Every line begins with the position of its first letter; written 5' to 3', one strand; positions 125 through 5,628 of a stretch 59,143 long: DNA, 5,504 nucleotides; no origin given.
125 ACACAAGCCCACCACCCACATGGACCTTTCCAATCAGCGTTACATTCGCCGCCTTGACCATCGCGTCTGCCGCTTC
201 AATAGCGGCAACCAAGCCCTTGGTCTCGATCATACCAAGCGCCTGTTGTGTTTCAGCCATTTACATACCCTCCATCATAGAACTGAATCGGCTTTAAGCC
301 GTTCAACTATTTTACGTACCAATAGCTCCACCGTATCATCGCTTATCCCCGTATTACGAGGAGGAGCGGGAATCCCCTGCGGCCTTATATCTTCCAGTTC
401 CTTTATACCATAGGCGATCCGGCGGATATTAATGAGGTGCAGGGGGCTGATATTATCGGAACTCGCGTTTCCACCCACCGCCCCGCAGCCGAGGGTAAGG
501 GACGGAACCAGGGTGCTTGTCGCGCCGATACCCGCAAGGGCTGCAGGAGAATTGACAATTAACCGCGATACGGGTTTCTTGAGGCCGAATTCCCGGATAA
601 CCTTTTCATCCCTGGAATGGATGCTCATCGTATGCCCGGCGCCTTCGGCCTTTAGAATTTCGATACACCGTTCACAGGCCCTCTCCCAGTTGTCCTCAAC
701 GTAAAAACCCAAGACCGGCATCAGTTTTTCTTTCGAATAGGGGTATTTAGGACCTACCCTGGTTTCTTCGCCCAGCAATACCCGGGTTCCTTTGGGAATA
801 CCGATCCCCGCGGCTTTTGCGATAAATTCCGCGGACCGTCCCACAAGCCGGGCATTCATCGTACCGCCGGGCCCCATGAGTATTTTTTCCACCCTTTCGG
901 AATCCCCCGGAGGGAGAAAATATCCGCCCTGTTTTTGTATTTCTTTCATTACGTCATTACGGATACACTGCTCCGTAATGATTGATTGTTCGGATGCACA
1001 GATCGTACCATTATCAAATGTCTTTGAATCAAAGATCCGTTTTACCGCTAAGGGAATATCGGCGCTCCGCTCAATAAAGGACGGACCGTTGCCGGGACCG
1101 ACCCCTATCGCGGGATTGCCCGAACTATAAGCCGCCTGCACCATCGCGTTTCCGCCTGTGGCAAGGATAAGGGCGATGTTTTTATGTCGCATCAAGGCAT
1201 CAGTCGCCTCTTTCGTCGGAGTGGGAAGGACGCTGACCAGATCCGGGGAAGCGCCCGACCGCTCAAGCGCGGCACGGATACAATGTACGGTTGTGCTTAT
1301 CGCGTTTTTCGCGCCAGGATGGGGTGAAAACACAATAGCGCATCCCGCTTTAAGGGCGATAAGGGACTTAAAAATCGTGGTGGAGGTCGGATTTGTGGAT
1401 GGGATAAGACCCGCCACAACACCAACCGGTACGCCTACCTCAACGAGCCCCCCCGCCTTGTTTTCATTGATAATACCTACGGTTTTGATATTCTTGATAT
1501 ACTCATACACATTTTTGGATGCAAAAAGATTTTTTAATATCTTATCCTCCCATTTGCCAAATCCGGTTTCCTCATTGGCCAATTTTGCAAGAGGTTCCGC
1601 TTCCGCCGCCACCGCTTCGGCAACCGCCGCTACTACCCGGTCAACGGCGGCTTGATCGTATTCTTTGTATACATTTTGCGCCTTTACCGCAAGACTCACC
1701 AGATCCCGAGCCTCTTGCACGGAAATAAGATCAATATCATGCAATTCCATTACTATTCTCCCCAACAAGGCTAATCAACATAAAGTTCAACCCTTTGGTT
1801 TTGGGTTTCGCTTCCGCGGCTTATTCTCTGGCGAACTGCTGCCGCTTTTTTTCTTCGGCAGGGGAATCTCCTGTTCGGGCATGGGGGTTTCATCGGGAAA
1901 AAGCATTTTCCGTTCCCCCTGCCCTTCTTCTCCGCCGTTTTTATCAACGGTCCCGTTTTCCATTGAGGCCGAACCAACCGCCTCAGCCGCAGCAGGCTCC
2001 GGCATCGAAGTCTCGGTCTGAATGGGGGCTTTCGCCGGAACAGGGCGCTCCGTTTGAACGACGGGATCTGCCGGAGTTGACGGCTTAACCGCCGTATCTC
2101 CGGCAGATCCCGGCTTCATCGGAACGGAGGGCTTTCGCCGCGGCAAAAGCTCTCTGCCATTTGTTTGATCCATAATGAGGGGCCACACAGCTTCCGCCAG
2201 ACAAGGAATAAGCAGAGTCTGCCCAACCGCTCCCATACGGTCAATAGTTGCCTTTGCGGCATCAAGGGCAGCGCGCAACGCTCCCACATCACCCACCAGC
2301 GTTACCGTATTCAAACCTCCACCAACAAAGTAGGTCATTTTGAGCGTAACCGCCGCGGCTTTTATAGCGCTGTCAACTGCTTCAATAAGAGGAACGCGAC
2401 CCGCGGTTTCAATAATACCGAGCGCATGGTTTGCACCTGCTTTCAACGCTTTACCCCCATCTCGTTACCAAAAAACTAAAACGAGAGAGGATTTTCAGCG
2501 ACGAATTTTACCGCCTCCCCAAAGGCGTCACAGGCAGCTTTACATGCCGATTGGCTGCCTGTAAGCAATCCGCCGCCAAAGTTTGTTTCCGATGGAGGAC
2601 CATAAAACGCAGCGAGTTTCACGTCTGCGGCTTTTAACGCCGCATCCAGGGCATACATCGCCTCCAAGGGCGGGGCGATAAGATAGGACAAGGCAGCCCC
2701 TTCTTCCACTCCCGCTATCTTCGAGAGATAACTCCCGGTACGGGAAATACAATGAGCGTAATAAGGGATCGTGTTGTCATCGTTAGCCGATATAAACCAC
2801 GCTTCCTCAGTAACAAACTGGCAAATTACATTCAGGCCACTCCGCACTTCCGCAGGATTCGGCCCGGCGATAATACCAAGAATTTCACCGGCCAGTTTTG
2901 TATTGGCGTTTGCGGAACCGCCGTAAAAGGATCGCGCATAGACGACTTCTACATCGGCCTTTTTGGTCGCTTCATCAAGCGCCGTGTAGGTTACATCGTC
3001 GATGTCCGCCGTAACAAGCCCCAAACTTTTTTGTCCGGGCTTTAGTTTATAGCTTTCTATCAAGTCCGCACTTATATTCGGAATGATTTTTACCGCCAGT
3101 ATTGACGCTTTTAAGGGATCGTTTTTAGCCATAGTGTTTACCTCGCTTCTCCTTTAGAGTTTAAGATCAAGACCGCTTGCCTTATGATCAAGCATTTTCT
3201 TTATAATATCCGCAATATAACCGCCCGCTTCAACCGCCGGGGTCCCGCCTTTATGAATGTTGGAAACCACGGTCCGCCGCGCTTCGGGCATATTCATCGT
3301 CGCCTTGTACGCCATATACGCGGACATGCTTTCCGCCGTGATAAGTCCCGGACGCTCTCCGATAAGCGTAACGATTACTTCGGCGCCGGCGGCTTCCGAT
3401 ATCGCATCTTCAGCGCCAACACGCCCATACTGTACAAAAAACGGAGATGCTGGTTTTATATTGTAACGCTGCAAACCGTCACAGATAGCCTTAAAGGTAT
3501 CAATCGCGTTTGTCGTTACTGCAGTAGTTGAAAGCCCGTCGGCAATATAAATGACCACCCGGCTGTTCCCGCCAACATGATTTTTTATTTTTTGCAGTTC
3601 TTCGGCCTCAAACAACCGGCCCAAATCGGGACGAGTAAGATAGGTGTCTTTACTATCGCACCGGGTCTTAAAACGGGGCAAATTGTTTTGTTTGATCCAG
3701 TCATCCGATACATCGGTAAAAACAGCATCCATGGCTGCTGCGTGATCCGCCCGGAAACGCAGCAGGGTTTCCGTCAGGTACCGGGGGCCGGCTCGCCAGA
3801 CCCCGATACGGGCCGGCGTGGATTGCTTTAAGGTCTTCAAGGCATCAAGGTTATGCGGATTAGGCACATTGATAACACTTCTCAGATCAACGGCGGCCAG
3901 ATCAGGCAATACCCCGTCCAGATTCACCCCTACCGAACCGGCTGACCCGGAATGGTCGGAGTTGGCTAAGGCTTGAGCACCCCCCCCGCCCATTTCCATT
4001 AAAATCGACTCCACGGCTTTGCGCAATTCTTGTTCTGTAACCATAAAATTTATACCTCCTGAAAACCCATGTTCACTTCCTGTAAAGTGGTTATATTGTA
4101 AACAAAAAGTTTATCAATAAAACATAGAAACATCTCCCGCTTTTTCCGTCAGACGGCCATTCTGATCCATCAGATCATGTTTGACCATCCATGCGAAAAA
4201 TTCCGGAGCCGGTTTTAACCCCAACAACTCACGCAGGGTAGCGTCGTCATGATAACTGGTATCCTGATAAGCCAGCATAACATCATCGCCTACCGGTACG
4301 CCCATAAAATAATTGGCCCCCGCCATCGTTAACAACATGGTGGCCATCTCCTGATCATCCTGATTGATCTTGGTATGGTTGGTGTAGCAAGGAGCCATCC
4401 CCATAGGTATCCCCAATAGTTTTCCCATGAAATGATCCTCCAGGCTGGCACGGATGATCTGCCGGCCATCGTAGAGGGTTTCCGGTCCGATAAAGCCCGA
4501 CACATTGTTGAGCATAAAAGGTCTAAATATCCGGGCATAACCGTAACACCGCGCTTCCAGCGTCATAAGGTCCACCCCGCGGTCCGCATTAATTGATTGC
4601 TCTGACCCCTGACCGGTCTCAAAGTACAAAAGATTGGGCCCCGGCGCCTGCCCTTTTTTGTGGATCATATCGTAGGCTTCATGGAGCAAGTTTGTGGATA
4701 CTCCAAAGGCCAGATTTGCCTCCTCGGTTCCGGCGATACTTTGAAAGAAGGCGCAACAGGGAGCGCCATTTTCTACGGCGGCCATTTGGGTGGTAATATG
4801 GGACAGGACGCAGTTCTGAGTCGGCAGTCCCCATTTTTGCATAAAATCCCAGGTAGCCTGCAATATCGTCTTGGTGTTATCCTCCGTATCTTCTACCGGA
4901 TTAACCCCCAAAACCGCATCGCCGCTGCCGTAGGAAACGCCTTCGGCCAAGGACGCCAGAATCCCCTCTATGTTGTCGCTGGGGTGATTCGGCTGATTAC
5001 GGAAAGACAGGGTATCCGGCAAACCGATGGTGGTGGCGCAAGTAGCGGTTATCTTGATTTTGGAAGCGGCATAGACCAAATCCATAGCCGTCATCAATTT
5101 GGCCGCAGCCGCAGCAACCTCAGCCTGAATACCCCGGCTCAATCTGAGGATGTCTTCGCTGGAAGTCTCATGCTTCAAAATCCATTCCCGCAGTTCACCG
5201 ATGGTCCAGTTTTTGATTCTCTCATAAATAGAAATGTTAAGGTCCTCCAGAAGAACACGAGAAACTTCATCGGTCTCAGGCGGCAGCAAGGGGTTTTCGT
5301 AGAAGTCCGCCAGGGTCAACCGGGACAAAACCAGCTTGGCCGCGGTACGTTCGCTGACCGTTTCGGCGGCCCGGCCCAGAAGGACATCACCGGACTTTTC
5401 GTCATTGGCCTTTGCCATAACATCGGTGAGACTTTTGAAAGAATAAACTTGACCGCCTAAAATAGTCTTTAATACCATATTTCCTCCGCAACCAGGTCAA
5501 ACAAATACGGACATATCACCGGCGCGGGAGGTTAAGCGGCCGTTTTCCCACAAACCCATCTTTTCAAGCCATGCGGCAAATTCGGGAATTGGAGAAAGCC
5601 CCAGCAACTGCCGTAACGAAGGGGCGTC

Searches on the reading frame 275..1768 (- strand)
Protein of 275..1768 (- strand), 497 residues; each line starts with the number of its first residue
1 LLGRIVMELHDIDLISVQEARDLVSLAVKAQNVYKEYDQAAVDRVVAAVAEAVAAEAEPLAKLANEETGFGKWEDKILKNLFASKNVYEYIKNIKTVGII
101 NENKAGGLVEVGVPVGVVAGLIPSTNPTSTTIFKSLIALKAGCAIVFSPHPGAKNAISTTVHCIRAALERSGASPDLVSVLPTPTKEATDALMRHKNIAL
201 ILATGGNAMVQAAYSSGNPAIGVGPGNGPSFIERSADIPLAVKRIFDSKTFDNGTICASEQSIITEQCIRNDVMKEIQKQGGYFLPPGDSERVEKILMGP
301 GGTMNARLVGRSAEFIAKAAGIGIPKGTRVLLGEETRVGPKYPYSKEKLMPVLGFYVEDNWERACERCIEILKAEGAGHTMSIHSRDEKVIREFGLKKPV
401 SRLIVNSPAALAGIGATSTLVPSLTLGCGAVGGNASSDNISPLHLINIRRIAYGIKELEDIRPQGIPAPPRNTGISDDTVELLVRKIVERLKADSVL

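Call 5: search_protein_families(library=pfam, proteins=[window:275-1768:-])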
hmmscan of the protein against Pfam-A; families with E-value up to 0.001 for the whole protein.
window:275-1768:- (497 aa): 1 family
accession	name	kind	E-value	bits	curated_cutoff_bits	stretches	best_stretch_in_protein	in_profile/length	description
PF00171.27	Aldedh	-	5e-25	88.4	23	1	12-300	23-310/461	Aldehyde dehydrogenase family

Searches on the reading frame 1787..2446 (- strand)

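Call 5: search_protein_families(library=pfam, proteins=[window:1787-2446:-])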
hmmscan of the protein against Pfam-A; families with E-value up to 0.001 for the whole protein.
window:1787-2446:- (219 aa): 1 family
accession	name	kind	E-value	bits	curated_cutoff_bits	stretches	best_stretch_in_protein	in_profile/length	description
PF00936.24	BMC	-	5.4e-15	55.6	24.5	1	8-81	1-73/75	BMC domain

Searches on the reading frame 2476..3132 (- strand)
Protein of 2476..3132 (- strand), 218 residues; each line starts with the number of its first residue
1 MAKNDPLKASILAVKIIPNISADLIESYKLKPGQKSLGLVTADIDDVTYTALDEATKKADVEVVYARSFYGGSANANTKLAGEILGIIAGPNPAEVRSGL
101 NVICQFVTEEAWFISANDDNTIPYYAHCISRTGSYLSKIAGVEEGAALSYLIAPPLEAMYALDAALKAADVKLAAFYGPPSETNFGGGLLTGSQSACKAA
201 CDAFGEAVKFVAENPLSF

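Call 5: search_protein_families(library=pfam, proteins=[window:2476-3132:-])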
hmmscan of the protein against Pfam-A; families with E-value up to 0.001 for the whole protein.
window:2476-3132:- (218 aa): 1 family
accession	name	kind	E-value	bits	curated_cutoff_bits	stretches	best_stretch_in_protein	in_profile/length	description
PF00936.24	BMC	-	7.2e-16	58.4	24.5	2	36-107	1-61/75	BMC domain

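Call 15: find_encoding_contigs(protein=window:2476-3132:-, flank=10000, max_places=6)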
Protein window:2476-3132:- (218 aa): no gene with exactly this product is on record in the collection.

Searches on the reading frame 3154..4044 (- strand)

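Call 5: search_protein_families(library=pfam, proteins=[window:3154-4044:-])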
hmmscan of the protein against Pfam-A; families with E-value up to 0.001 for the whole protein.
window:3154-4044:- (296 aa): 1 family
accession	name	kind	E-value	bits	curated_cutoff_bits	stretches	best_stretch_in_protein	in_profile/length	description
PF05985.16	EutC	-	7.9e-81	271.3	25.8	1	67-295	2-235/235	Ethanolamine ammonia-lyase light chain (EutC)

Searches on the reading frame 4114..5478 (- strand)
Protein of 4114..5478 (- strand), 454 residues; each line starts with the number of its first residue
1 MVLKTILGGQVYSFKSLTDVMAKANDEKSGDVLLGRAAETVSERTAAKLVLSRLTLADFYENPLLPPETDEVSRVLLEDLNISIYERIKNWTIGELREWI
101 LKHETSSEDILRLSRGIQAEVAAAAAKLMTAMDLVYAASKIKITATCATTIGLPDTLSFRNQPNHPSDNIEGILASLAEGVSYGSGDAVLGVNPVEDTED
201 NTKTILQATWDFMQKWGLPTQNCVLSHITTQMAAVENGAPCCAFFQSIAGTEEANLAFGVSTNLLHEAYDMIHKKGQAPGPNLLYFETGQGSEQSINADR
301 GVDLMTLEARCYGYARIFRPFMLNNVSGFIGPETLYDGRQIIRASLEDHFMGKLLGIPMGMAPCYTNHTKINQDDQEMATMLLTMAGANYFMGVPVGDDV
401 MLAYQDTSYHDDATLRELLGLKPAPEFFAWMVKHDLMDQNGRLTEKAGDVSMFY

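Call 5: search_protein_families(library=pfam, proteins=[window:4114-5478:-])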
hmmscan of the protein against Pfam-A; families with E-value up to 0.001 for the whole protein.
window:4114-5478:- (454 aa): 1 family
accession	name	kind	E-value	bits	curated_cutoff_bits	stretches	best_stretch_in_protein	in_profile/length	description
PF06751.17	EutB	-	3.3e-191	636.3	25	1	12-445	1-434/435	Ethanolamine ammonia lyase large subunit (EutB)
